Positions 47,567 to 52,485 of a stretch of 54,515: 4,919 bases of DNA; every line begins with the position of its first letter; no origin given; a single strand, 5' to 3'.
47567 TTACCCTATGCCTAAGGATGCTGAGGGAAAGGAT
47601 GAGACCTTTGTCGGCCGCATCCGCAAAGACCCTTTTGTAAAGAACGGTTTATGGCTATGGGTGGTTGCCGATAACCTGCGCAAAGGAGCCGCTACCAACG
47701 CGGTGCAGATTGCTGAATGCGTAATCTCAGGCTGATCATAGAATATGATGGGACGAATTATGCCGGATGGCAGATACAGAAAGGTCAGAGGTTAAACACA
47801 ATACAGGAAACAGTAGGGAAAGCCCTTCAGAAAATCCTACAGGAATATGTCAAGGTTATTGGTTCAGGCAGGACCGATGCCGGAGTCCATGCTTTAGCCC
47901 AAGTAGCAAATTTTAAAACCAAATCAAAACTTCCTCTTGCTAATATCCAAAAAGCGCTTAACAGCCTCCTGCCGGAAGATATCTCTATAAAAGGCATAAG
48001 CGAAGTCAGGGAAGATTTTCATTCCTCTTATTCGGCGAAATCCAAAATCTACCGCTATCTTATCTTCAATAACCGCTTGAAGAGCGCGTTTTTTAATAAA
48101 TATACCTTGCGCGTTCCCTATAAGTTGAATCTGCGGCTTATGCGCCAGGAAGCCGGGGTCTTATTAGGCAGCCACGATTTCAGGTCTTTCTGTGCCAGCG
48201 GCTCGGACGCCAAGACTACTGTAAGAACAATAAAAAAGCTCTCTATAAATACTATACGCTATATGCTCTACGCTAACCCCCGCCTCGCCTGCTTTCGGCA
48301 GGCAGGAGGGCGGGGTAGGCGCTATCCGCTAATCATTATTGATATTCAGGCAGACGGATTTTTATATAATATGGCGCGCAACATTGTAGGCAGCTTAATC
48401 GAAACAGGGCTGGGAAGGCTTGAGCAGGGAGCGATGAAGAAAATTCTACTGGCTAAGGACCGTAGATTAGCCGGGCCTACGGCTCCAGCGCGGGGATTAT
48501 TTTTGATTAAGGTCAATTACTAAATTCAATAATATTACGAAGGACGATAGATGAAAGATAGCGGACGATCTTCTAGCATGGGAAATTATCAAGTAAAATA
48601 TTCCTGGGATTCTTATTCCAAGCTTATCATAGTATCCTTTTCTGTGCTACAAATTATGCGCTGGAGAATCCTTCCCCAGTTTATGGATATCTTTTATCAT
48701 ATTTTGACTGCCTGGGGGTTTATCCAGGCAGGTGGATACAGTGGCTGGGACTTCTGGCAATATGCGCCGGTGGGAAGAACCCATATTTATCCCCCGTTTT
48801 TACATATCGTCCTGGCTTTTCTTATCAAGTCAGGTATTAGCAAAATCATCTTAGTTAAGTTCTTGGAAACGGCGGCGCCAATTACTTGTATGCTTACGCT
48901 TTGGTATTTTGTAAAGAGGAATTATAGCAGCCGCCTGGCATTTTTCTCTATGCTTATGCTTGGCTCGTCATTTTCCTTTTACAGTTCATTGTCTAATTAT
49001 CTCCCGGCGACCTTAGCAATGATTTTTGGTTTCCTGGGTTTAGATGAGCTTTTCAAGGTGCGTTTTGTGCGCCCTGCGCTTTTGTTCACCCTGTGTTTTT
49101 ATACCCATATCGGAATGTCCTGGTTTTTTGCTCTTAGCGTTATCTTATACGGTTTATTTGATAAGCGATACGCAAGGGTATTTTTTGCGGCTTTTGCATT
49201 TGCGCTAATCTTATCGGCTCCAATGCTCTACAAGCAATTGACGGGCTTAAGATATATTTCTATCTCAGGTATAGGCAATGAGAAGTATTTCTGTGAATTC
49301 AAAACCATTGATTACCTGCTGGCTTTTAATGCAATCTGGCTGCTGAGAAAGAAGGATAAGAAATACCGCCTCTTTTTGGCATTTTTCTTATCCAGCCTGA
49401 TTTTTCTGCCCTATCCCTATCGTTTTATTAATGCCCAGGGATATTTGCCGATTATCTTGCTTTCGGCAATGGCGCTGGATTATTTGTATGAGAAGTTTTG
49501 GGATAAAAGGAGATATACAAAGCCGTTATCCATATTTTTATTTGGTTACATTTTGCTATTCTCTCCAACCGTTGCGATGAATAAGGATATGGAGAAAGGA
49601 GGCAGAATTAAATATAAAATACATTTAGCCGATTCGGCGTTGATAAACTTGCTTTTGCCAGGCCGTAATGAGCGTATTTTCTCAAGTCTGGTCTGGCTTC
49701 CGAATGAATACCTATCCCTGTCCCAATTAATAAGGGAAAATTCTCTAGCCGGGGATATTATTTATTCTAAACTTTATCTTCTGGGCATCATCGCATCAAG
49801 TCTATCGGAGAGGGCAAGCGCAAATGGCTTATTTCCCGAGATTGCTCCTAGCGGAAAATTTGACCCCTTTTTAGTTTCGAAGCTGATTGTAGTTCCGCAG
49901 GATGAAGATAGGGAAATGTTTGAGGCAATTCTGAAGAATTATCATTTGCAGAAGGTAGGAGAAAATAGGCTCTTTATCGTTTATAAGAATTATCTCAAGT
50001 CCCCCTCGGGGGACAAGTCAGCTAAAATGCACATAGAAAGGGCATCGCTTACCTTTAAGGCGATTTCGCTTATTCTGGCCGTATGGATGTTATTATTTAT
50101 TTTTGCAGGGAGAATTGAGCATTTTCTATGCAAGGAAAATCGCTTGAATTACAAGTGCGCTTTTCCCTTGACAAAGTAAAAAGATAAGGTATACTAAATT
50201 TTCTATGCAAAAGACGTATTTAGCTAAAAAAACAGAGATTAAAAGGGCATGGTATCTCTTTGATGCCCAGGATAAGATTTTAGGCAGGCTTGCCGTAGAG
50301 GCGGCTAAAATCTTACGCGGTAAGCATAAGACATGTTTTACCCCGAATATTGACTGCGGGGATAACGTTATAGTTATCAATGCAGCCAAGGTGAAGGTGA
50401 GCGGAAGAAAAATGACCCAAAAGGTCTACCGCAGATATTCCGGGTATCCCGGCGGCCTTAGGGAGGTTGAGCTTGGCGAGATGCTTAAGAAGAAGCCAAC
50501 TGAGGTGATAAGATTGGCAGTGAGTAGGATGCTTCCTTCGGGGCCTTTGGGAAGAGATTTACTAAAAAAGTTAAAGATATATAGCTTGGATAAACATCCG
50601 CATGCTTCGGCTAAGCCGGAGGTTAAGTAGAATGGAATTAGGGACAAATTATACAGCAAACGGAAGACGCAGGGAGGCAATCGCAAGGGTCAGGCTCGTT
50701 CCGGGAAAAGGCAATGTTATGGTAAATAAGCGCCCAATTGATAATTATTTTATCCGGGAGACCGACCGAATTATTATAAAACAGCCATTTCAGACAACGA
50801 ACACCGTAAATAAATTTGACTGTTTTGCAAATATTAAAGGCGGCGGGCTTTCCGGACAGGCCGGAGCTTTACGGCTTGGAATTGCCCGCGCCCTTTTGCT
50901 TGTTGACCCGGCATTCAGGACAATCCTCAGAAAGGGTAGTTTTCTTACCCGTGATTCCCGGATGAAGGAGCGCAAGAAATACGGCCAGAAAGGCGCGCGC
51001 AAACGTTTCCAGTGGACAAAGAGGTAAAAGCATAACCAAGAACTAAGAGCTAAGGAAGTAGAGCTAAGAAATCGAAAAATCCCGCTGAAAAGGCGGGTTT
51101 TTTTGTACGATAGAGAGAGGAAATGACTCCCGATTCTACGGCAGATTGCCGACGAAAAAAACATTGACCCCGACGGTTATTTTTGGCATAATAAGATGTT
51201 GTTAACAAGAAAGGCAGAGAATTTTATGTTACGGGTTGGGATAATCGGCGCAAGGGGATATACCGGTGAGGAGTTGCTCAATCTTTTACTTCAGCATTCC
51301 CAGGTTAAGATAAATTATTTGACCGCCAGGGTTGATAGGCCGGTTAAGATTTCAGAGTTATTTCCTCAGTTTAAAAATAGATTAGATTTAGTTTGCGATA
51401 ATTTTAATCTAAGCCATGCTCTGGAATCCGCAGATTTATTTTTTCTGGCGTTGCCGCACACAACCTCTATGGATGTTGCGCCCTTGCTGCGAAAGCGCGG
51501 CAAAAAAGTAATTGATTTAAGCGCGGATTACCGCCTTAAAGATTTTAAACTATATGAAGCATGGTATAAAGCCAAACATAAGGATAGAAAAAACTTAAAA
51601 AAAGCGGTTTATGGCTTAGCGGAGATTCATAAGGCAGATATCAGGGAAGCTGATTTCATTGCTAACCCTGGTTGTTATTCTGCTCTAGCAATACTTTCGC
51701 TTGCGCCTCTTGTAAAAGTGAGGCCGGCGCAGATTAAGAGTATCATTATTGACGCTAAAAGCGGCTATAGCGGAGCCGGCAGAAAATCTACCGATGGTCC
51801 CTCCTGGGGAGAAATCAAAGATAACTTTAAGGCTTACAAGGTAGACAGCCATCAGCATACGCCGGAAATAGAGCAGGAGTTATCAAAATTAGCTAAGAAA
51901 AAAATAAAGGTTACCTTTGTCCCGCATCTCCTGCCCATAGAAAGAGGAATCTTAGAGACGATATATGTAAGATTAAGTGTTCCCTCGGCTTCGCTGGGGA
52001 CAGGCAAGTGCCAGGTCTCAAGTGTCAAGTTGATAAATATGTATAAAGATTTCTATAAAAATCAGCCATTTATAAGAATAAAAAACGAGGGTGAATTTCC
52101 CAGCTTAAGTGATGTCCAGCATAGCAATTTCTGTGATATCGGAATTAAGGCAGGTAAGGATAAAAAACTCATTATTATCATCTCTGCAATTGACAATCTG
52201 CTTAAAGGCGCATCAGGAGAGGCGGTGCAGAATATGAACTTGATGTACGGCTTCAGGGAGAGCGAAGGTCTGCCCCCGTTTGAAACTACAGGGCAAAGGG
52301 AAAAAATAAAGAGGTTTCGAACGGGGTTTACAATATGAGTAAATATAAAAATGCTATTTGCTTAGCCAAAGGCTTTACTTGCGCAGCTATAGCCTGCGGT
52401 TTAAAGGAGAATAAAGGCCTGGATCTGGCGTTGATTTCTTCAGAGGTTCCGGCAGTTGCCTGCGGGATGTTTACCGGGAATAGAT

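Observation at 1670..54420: Essential housekeeping genes carry in-frame palindromes and short-period tandem arrays (RPE-like selfish DNA)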

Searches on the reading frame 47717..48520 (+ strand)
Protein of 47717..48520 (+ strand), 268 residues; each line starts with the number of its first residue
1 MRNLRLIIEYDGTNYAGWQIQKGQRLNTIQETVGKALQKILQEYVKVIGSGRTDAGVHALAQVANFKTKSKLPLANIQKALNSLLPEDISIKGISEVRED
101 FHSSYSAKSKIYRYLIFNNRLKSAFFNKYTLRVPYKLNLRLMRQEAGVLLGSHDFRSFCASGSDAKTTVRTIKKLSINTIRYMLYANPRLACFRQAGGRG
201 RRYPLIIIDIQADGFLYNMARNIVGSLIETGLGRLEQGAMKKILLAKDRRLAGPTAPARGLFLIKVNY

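Call 33: search_solved_structures(query=window:47717-48520:+, show_alignments=1, max_evalue=0.00001)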
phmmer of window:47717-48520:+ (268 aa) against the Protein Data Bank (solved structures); distinct sequences matched with E-value up to 0.00001: 4.
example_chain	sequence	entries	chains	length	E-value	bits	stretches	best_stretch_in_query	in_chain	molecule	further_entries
1dj0_A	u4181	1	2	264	2.1e-46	162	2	4-177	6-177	PSEUDOURIDINE SYNTHASE I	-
2nqp_A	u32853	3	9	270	2.3e-46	161.9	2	4-177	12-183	tRNA pseudouridine synthase A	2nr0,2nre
1vs3_A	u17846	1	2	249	5.9e-40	140.9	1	1-268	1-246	tRNA pseudouridine synthase A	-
8q70_A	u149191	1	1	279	2.7e-18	69.9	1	5-177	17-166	tRNA pseudouridine synthase A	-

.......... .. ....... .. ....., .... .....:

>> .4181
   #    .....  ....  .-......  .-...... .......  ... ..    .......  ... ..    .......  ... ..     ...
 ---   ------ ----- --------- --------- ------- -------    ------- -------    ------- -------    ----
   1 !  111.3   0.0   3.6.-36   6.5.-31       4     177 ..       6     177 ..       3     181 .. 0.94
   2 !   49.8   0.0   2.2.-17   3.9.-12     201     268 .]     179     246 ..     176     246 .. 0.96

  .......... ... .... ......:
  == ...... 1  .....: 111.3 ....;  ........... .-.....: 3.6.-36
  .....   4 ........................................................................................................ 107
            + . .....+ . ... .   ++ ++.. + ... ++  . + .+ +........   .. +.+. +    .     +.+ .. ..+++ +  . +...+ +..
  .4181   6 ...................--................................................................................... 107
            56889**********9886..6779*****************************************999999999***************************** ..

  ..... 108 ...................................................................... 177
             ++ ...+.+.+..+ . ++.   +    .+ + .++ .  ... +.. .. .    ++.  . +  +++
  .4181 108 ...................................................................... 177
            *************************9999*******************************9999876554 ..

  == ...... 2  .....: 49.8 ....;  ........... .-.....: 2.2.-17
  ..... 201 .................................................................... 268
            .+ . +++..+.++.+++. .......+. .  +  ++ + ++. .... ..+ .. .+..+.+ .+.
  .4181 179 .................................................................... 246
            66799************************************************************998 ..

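Call 57: find_homologous_proteins(query=window:47717-48520:+, max_evalue=1e-30)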
Query window:47717-48520:+ (268 aa): 7908 proteins with E <= 1e-30 among 8000 candidates; the best 120 are listed.
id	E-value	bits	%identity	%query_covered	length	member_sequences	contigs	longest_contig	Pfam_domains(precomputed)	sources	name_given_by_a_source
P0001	6.3e-170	581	100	100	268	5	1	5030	PF01416.26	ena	-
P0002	9.8e-117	407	75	100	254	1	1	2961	PF01416.26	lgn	-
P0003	1.3e-114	400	70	100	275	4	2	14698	PF01416.26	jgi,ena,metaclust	metaclust:\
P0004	2.2e-113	396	73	100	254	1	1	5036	PF01416.26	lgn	-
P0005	2.7e-113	396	72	100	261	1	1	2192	PF01416.26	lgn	-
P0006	2.3e-109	383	71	100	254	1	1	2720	PF01416.26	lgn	-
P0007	4.2e-107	376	70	100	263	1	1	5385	PF01416.26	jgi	jgi:tRNA pseudouridine38-40 synthase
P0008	2.6e-103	363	64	100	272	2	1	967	PF01416.26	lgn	-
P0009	2.2e-101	357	65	100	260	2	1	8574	PF01416.26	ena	-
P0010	2.1e-100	354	65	100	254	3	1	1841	PF01416.26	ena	-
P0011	7.7e-100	352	65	100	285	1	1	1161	PF01416.26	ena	-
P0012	8.7e-99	348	63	100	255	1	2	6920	PF01416.26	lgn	-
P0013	1.0e-98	348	63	100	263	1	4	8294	PF01416.26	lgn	-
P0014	4.1e-98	346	64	100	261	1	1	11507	PF01416.26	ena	-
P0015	6.1e-98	346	62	100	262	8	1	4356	PF01416.26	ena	-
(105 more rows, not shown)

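Call 64: predict_structure(alignment_id=A1)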
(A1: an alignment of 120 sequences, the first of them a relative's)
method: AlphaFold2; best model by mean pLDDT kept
length: 268 residues; sequences in the alignment: 120
mean_pLDDT: 91.6   pTM: 0.87
mean pLDDT of the five models: 91.6, 90.6, 89.3, 89.0, 78.1
residues with pLDDT >= 90: 216; 70-90: 31; 50-70: 15; < 50: 6
segments of 3 or more residues with pLDDT < 50: 189-193
pLDDT, mean of each block of 10 residues (from residue 1): 98 93 89 98 97 91 97 98 98 98 95 96 89 97 98 94 81 97 59 53 90 88 98 98 96 95 95
secondary structure, 60 per line:
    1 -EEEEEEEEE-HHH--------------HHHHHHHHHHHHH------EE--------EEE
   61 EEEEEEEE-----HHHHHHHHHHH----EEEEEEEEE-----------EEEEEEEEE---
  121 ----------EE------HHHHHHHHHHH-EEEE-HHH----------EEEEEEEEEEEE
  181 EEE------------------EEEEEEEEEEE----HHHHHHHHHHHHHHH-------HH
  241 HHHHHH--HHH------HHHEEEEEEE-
elements in order: E2-10 H29-41 E58-68 H74-84 E89-97 E109-117 H139-149 E151-154 E169-183 E202-212 H217-231 H239-246 E261-267

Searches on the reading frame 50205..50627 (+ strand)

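Call 56: search_protein_families(library=pfam, max_evalue=0.000001, proteins=[window:50205-50627:+])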
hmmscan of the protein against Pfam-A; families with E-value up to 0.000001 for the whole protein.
window:50205-50627:+ (141 aa): 1 family
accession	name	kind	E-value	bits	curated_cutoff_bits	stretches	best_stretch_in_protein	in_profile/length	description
PF00572.24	Ribosomal_L13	-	2.1e-43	147.7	23.8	1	14-132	1-119/119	Ribosomal protein L13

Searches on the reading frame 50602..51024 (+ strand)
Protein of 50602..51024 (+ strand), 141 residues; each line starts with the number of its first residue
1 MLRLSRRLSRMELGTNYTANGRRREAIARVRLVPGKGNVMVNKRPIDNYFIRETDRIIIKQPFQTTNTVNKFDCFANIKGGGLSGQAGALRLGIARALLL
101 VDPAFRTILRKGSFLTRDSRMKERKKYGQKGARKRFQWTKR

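Call 56: search_protein_families(library=pfam, max_evalue=0.000001, proteins=[window:50602-51024:+])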
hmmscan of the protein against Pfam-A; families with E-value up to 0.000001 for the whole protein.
window:50602-51024:+ (141 aa): 1 family
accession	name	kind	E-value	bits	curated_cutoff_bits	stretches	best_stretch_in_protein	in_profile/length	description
PF00380.25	Ribosomal_S9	-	4.9e-48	163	22.5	1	21-141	1-121/121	Ribosomal protein S9/S16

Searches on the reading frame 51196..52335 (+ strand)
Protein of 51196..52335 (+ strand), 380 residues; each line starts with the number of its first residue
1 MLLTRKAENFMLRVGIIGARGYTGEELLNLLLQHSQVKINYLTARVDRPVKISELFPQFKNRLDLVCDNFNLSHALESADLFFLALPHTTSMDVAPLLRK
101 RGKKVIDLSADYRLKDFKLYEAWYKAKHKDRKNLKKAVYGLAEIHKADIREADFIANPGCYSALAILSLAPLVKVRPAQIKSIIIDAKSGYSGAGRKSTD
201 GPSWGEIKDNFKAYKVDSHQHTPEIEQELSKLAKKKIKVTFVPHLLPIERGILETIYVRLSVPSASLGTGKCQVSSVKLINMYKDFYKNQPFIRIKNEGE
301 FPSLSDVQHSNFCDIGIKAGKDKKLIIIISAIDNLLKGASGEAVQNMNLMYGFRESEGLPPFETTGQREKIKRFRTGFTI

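Call 37: search_solved_structures(query=window:51196-52335:+, show_alignments=1, max_evalue=1e-20)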
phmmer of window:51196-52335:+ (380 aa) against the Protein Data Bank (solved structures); distinct sequences matched with E-value up to 1e-20: 13.
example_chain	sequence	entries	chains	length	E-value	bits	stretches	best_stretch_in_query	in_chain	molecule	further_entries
1vkn_A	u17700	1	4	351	1.3e-81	277.9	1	9-359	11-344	N-acetyl-gamma-glutamyl-phosphate reductase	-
8afu_A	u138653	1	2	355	2e-80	274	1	9-358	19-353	N-acetyl-gamma-glutamyl-phosphate reductase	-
8afv_A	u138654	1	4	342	4.8e-77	262.9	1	13-359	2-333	N-acetyl-gamma-glutamyl-phosphate reductase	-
1xyg_A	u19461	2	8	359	5.5e-73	249.5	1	12-359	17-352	putative N-acetyl-gamma-glutamyl-phosphate reductase | Probable N-acetyl-gamma-glutamyl-phosphate reductase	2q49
2cvo_A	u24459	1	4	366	1.4e-68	235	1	12-359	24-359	putative Semialdehyde dehydrogenase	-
2g17_A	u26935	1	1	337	3e-51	178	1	9-359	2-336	N-acetyl-gamma-glutamyl-phosphate reductase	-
3dr3_A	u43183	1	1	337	3.9e-51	177.6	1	9-359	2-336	N-acetyl-gamma-glutamyl-phosphate reductase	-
7nni_A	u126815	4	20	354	2.7e-44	155.1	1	12-360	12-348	N-acetyl-gamma-glutamyl-phosphate reductase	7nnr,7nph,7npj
2i3a_A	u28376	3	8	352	2.9e-44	155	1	12-360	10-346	N-acetyl-gamma-glutamyl-phosphate reductase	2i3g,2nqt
7nnq_A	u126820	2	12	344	5.2e-44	154.2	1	13-360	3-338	N-acetyl-gamma-glutamyl-phosphate reductase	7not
2ozp_A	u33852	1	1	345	3.7e-38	134.9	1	14-359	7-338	N-acetyl-gamma-glutamyl-phosphate reductase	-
5eio_A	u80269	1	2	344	5.1e-38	134.5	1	14-359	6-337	N-acetyl-gamma-glutamyl-phosphate/N-acetyl-gamma-aminoadipyl-phosphate reductase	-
5ein_A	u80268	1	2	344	9e-37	130.4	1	14-359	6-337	N-acetyl-gamma-glutamyl-phosphate/N-acetyl-gamma-aminoadipyl-phosphate reductase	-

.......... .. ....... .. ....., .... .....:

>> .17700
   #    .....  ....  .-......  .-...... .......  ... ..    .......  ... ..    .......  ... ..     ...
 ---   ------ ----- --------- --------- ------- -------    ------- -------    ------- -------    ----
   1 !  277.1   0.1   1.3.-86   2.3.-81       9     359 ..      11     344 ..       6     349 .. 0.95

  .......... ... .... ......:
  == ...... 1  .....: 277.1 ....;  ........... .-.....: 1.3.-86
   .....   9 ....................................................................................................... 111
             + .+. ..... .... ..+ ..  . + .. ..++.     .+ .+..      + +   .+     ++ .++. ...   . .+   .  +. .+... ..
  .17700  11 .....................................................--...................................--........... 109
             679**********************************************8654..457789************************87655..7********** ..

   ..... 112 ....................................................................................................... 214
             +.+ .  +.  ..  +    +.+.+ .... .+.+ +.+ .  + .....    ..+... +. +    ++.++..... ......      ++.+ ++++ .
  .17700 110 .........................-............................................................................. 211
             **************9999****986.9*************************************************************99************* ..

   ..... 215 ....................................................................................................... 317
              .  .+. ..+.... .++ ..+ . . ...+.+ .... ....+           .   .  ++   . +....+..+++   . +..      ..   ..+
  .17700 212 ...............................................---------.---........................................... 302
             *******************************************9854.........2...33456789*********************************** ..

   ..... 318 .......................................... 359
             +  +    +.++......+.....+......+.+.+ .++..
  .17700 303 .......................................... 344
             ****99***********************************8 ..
